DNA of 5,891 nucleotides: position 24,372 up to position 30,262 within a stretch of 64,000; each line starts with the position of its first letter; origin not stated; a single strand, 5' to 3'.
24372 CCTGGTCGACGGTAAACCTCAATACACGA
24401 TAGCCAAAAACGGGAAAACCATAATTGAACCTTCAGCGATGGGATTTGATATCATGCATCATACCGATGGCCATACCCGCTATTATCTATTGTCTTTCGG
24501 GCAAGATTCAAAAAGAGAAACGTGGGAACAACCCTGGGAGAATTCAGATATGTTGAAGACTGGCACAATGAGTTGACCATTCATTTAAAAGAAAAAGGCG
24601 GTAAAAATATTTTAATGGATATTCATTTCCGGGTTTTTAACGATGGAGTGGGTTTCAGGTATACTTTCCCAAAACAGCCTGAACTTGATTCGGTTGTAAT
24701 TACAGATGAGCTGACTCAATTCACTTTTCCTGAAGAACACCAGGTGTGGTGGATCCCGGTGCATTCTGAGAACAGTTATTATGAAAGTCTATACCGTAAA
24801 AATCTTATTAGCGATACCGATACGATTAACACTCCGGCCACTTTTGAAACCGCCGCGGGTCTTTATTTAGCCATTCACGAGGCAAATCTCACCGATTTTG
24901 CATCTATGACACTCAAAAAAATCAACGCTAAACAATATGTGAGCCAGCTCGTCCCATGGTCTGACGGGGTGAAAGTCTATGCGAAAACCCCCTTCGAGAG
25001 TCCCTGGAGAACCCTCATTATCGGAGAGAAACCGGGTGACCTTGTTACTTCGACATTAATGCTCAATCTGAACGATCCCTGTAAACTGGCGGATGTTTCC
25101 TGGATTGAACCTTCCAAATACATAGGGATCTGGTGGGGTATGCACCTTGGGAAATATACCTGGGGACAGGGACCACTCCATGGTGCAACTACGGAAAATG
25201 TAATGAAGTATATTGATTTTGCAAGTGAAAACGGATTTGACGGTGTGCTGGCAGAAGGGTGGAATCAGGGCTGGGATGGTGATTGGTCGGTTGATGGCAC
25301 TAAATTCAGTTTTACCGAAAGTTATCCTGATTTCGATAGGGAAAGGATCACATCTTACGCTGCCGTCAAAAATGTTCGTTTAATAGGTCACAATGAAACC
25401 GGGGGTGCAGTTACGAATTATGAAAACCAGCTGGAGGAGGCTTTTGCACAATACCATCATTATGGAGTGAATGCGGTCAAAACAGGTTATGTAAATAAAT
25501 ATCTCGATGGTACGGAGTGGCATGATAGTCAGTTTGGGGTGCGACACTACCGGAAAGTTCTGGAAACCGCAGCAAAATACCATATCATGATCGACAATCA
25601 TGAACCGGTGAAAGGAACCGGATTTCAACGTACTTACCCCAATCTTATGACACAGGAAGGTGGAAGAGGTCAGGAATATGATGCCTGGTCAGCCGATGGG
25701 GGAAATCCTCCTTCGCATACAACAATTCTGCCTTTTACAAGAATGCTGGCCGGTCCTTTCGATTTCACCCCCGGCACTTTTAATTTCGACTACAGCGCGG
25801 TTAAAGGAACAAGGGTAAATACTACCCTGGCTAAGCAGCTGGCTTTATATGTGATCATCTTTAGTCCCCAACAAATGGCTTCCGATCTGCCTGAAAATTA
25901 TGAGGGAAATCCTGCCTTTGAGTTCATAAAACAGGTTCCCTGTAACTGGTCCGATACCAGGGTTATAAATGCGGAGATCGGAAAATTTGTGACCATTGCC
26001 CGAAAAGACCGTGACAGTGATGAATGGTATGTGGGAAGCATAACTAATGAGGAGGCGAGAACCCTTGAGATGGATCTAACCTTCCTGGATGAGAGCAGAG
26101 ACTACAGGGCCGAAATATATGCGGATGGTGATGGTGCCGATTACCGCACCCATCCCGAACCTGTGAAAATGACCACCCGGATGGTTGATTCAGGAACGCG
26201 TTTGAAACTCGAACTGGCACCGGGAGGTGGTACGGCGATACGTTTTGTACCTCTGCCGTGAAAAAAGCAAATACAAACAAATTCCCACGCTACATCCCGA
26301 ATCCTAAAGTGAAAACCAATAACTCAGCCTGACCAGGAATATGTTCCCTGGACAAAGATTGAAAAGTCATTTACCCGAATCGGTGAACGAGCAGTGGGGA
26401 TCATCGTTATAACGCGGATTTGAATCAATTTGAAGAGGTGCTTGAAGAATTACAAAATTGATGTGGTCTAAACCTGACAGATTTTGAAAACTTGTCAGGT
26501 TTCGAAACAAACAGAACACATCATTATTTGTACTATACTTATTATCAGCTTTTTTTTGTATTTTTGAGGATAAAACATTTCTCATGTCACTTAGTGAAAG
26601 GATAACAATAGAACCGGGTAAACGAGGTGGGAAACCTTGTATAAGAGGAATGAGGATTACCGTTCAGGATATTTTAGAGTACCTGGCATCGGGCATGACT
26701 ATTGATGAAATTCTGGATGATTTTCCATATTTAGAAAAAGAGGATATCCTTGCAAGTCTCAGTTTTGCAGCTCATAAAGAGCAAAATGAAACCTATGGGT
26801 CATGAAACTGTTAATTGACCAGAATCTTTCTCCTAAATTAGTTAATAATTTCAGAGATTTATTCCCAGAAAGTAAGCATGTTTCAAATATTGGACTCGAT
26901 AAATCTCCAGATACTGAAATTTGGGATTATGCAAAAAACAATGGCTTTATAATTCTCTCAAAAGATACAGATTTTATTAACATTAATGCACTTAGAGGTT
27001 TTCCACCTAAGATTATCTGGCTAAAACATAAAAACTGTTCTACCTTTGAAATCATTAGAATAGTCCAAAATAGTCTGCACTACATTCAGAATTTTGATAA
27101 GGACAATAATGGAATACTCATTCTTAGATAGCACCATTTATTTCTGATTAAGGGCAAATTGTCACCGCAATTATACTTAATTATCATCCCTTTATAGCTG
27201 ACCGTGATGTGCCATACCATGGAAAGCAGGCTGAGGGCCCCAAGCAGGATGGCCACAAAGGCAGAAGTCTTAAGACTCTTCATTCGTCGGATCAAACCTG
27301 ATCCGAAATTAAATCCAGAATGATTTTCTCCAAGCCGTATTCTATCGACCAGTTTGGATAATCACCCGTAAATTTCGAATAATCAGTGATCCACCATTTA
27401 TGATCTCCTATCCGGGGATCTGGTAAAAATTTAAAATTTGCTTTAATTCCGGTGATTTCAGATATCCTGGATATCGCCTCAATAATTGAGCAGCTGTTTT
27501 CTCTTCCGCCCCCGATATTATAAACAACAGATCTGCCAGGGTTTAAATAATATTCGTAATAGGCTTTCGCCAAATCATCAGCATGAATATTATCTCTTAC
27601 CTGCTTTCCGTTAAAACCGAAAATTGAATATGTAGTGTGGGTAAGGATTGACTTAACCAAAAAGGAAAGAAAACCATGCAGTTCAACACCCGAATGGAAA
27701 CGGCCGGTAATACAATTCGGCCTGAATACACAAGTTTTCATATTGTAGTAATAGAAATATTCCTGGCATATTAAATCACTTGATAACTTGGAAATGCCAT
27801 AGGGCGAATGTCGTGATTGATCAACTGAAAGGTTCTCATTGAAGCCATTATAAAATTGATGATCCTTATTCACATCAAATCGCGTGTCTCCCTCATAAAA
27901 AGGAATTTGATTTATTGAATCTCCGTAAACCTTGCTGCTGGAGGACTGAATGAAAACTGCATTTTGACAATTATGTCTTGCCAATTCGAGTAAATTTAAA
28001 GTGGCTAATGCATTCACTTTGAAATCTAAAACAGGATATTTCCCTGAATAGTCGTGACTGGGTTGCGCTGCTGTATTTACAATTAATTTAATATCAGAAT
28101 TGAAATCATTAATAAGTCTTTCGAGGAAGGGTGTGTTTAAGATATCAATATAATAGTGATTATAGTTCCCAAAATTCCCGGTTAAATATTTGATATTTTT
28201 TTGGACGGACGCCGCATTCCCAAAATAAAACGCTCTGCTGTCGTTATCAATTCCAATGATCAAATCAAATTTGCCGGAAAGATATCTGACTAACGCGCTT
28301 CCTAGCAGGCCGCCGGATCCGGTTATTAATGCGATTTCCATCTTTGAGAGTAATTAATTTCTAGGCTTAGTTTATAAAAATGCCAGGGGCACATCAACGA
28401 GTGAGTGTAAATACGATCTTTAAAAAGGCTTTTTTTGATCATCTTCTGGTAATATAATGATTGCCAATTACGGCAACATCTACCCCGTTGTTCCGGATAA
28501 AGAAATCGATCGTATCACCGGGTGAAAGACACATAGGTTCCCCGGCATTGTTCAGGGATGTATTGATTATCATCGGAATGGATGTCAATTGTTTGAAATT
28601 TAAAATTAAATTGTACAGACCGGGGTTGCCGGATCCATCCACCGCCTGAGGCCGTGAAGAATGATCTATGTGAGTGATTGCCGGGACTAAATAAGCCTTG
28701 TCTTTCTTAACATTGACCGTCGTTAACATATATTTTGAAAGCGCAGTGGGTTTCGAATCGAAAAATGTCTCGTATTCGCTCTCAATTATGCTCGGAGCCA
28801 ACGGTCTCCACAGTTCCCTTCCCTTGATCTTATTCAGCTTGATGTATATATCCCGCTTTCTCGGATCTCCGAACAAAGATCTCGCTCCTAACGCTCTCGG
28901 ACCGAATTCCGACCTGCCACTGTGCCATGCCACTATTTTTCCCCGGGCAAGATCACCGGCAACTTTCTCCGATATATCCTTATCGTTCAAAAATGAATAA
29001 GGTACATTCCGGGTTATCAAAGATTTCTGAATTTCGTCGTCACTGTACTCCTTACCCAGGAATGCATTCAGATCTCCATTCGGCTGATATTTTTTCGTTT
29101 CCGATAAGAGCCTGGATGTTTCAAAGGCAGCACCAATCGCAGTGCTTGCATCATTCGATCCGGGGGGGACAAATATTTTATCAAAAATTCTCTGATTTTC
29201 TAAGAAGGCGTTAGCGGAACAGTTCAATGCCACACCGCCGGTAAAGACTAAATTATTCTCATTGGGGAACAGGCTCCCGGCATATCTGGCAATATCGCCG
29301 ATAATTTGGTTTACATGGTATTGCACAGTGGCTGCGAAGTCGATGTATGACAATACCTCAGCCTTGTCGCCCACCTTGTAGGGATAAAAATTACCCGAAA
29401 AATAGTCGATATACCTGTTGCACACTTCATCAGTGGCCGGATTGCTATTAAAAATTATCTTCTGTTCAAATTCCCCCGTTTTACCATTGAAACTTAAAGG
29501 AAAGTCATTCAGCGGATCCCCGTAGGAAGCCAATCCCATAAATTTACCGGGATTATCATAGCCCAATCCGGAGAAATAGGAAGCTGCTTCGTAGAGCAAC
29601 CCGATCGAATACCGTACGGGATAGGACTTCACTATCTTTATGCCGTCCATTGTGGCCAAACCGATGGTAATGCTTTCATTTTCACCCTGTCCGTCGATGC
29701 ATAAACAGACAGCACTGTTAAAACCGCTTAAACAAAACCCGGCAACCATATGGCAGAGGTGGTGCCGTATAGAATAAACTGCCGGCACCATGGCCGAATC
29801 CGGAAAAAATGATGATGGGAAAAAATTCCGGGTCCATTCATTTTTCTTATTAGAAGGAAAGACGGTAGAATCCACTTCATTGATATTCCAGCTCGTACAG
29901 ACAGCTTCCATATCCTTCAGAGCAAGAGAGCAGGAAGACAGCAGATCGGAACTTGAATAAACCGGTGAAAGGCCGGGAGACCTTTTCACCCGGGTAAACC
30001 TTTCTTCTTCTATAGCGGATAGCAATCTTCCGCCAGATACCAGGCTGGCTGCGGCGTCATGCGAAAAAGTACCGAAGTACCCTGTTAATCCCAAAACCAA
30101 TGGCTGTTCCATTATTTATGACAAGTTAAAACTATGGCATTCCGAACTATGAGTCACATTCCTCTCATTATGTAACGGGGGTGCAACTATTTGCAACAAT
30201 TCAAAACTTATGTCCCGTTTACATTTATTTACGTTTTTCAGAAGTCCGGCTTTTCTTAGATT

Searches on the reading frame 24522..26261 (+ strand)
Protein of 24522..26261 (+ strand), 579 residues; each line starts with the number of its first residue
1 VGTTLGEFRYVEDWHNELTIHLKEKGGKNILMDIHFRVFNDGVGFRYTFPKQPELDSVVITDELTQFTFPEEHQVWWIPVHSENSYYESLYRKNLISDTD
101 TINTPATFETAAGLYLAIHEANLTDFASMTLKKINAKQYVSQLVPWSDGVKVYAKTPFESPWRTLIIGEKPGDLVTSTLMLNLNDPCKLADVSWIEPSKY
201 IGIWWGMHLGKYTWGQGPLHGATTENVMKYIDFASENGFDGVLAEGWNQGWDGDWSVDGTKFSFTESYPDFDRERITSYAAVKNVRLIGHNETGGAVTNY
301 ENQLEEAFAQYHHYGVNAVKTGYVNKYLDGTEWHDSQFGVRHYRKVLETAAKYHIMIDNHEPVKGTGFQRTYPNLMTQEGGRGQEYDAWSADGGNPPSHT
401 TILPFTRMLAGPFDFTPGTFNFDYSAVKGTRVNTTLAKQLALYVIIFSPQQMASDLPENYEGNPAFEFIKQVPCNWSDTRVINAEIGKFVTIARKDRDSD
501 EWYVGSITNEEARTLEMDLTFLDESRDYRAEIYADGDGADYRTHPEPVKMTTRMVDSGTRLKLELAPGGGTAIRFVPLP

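Call 13: search_protein_families(library=pfam, proteins=[window:24522-26261:+], max_evalue=0.01)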
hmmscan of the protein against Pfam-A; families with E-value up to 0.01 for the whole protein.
window:24522-26261:+ (579 aa): 3 families
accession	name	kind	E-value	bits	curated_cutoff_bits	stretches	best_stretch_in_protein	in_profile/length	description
PF10566.15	Glyco_hydro_97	-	4.4e-102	341.6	32.5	1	191-473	1-275/275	Glycoside hydrolase 97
PF14508.12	GH97_N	-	1.7e-50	172.1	25.3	1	5-186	66-229/229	Glycosyl-hydrolase 97 N-terminal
PF14509.12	GH97_C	-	1e-30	106.3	25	1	475-575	1-96/97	Glycosyl-hydrolase 97 C-terminal, oligomerisation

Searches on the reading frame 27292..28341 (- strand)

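Call 12: search_protein_families(library=pfam, proteins=[window:27292-28341:-], max_evalue=0.001)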
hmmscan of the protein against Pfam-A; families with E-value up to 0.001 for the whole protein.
window:27292-28341:- (349 aa): 5 families
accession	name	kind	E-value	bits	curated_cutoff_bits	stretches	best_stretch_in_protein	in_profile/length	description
PF01370.27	Epimerase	-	5e-35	121.5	20.9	1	4-277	1-240/240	NAD dependent epimerase/dehydratase family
PF16363.11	GDP_Man_Dehyd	-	1.1e-29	104.4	27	1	5-284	1-255/332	GDP-mannose 4,6 dehydratase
PF07993.18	NAD_binding_4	-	4.8e-10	39.5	20.1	1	80-219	85-215/258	Male sterility protein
PF04321.23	RmlD_sub_bind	-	7.6e-07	28.9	27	1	5-149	4-114/287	RmlD substrate binding domain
PF01073.25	3Beta_HSD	-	0.00011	21.7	22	1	5-162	1-143/280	3-beta hydroxysteroid dehydrogenase/isomerase family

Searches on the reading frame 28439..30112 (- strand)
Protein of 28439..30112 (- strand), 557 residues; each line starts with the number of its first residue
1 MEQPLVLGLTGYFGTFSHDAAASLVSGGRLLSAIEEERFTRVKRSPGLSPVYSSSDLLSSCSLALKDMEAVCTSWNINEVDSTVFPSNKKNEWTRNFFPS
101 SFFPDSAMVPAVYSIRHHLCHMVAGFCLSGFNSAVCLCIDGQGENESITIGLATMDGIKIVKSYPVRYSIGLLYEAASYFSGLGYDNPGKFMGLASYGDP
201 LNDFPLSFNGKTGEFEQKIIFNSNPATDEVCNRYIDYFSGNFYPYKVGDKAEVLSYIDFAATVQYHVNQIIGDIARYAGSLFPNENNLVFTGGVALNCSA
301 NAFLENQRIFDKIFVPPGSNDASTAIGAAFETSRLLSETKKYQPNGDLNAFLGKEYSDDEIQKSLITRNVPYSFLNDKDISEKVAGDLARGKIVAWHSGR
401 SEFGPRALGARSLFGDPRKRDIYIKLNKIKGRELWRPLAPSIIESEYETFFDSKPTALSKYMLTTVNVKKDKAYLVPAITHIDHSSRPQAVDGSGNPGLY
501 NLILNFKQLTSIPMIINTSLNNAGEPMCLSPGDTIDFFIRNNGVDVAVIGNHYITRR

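Call 12: search_protein_families(library=pfam, proteins=[window:28439-30112:-], max_evalue=0.001)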
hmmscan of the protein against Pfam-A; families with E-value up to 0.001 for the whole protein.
window:28439-30112:- (557 aa): 2 families
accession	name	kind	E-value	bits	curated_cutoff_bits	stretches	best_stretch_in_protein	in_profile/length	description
PF16861.10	Carbam_trans_C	-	1.7e-52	177.8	27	1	386-555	2-169/170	Carbamoyltransferase C-terminus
PF02543.21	Carbam_trans_N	-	1.5e-31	110.5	24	1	109-329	124-345/346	Carbamoyltransferase N-terminus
